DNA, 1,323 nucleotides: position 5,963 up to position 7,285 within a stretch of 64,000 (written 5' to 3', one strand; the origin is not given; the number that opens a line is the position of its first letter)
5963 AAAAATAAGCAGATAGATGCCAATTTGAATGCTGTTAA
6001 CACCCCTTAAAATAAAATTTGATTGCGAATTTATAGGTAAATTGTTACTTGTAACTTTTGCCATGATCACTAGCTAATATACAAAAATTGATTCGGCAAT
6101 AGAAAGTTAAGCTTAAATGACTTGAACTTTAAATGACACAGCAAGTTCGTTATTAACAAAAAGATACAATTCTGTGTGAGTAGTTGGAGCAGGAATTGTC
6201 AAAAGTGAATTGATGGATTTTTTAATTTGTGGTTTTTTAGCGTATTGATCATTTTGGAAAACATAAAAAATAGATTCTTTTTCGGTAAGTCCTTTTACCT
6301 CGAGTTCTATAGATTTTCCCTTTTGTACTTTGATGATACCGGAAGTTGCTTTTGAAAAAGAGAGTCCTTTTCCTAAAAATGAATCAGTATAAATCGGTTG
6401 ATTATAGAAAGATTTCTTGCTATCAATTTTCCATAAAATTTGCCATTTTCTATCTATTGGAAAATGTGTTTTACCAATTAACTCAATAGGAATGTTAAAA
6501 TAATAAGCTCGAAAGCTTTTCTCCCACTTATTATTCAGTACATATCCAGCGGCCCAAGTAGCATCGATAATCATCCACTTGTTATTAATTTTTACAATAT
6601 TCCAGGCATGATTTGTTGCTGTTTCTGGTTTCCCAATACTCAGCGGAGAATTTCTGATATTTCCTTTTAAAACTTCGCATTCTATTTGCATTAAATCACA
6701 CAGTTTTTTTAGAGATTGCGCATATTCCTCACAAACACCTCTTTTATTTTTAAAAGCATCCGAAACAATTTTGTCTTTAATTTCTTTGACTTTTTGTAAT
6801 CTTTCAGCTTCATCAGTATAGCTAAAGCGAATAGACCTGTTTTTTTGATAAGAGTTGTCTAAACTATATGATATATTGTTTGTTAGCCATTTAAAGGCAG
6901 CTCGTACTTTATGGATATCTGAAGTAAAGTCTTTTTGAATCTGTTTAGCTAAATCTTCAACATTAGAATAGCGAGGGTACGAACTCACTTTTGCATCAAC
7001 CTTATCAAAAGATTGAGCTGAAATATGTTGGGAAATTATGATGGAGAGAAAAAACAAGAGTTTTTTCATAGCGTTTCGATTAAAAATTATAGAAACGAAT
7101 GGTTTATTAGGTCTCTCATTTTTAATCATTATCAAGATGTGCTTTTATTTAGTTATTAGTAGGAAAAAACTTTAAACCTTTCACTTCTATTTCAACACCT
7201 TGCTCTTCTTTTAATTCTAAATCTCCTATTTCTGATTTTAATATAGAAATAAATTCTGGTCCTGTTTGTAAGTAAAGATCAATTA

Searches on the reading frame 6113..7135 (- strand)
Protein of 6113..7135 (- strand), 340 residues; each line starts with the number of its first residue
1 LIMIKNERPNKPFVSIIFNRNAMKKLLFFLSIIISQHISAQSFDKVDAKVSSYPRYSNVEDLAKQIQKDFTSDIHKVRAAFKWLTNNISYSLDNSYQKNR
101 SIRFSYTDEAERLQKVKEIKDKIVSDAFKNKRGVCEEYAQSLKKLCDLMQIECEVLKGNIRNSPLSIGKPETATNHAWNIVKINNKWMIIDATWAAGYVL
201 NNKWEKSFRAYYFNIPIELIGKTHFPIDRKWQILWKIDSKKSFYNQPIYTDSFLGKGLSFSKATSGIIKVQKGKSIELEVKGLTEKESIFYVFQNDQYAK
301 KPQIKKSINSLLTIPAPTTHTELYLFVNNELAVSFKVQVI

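Call 3: search_protein_families(library=pfam, proteins=[window:6113-7135:-], max_evalue=1)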
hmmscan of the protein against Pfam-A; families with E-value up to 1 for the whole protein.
window:6113-7135:- (340 aa): 3 families
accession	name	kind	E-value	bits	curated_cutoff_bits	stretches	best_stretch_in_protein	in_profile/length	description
PF01841.26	Transglut_core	-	1.1e-11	45.4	23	1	61-192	2-108/108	Transglutaminase-like superfamily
PF04473.18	DUF553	-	9.7e-07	28.8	20.5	1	59-193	3-114/140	Transglutaminase-like domain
PF14381.12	EDR1_CTR1_ARMC3_pept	-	0.0015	18.8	27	1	57-195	75-198/203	EDR1/CTR1/ARMC3, peptidase-like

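Call 4: search_protein_families(library=ncbifam, proteins=[window:6113-7135:-], max_evalue=1)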
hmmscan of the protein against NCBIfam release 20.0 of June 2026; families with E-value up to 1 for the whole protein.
window:6113-7135:- (340 aa): 2 families
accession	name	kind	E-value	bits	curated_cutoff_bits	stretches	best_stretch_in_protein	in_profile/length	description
NF045980.1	MAG6410_fam_LP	equivalog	3.9e-15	55.3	450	1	60-209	151-276/622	MAG6410 family transglutaminase-related lipoprotein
NF008682.0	PRK11700.1-5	equivalog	0.13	11.5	333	1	68-135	11-78/189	VOC family protein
